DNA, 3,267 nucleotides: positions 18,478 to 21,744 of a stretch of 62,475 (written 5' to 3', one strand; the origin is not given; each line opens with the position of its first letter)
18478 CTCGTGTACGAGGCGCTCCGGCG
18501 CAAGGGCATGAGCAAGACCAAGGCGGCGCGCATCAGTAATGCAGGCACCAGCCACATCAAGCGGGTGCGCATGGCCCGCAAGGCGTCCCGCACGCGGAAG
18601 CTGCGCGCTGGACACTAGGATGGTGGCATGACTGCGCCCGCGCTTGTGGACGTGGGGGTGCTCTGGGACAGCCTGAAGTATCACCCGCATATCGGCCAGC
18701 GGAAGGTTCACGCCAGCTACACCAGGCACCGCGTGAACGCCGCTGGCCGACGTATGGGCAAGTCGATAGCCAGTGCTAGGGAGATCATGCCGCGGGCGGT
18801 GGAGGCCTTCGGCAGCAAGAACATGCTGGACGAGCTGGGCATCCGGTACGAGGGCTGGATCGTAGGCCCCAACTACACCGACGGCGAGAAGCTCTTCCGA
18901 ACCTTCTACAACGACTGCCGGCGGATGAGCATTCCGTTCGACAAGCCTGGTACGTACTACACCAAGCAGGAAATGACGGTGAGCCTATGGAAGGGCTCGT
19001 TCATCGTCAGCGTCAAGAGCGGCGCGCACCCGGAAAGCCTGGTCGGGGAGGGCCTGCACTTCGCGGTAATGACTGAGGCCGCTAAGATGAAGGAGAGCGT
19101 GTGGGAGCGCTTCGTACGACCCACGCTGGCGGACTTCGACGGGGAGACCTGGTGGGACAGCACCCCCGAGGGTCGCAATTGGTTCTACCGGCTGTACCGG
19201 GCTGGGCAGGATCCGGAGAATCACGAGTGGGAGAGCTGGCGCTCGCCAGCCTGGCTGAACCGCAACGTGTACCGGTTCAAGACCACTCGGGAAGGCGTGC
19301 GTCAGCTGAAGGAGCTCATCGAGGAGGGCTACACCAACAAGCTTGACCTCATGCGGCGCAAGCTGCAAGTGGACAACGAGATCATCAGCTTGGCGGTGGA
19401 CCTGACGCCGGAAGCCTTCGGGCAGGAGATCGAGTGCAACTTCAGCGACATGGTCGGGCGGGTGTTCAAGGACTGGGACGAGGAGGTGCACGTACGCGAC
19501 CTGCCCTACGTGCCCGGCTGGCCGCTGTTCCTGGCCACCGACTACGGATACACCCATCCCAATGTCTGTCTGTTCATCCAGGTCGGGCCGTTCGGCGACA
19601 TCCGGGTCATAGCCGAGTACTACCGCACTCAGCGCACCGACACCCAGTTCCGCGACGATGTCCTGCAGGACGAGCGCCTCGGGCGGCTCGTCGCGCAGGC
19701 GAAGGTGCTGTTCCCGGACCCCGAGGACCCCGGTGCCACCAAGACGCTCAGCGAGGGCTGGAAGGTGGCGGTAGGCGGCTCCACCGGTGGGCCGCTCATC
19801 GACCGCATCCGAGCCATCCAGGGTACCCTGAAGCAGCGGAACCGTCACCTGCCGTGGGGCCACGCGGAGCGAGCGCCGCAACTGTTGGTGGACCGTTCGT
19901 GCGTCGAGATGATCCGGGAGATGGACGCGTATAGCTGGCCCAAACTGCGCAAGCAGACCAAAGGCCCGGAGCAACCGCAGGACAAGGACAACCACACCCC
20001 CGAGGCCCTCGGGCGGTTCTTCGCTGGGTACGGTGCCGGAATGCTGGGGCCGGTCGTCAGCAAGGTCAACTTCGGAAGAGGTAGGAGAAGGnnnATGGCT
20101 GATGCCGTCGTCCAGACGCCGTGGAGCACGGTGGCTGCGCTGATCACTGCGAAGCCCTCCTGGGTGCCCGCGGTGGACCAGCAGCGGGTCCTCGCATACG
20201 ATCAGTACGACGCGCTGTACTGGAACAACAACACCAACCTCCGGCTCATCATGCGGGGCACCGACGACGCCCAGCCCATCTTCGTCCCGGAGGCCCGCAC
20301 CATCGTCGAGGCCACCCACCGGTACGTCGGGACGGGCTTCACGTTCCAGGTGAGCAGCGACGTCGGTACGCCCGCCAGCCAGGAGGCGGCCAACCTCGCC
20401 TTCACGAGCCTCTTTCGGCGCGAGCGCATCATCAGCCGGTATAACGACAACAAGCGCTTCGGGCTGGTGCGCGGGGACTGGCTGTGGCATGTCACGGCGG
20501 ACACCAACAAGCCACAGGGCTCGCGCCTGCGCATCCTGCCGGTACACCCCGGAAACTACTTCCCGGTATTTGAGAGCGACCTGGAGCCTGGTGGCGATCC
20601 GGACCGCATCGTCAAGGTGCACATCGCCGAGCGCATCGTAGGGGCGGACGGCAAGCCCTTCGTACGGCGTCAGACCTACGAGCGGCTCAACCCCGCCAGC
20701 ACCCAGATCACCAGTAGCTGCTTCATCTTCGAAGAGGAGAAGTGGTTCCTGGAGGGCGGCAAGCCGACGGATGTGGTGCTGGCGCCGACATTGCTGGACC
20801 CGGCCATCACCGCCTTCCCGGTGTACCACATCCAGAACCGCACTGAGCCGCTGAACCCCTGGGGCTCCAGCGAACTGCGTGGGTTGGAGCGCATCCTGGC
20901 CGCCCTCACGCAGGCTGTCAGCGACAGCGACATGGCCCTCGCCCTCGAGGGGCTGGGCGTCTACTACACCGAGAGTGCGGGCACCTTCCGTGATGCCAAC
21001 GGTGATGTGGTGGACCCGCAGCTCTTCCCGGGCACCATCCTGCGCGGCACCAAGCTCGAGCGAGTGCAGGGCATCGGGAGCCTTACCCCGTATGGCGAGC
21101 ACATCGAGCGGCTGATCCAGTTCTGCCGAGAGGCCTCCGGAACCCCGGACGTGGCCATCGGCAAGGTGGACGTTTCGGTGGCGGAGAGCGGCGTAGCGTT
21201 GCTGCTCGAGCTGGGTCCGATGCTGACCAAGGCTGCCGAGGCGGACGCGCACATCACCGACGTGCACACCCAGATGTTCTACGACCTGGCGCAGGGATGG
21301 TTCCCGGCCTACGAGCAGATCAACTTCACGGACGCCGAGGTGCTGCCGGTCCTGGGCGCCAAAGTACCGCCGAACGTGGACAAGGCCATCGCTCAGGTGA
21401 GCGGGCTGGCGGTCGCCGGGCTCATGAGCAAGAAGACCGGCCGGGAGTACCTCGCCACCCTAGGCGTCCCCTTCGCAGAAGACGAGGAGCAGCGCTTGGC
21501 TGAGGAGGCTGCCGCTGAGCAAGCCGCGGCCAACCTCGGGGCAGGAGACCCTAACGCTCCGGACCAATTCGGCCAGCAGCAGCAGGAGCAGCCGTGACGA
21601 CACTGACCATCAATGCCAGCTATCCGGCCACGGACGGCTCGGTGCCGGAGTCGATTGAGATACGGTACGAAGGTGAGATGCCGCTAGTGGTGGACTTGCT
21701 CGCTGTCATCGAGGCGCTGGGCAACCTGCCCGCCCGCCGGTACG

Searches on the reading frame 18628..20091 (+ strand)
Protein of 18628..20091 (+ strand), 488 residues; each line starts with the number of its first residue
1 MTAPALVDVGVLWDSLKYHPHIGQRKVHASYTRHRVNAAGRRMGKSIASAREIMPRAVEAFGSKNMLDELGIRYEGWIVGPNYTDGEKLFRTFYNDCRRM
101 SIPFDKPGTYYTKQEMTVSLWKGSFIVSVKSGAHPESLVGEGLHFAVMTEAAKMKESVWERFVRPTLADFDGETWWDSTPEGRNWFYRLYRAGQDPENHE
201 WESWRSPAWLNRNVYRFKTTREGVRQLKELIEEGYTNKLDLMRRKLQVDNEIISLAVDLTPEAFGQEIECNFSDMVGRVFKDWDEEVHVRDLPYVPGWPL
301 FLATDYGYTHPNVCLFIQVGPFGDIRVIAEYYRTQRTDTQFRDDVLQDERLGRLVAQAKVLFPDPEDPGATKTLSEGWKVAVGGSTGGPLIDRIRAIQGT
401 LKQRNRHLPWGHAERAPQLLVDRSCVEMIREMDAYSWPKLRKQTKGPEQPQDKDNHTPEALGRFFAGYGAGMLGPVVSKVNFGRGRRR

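Call 57: search_protein_families(library=phrogs, proteins=[window:18628-20091:+], max_evalue=0.001)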
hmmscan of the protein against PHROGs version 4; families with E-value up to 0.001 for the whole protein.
window:18628-20091:+ (488 aa): 4 families
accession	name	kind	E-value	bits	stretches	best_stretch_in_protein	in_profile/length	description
phrog_2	-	head and packaging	2.6e-32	113.5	1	17-459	263-583/807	terminase large subunit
phrog_10250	-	head and packaging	3.3e-11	44.3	1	258-462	4-209/228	terminase large subunit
phrog_5653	-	head and packaging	6.5e-05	23.7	0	277-334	8-68/199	terminase large subunit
phrog_6672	-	head and packaging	0.00014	22.4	1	418-461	79-122/145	terminase large subunit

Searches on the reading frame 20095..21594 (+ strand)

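Call 57: search_protein_families(library=phrogs, proteins=[window:20095-21594:+], max_evalue=0.001)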
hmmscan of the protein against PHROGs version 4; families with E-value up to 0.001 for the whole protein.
window:20095-21594:+ (500 aa): 1 family
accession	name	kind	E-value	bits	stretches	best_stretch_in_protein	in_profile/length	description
phrog_64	-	head and packaging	1.6e-19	70.8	1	30-495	88-520/547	portal protein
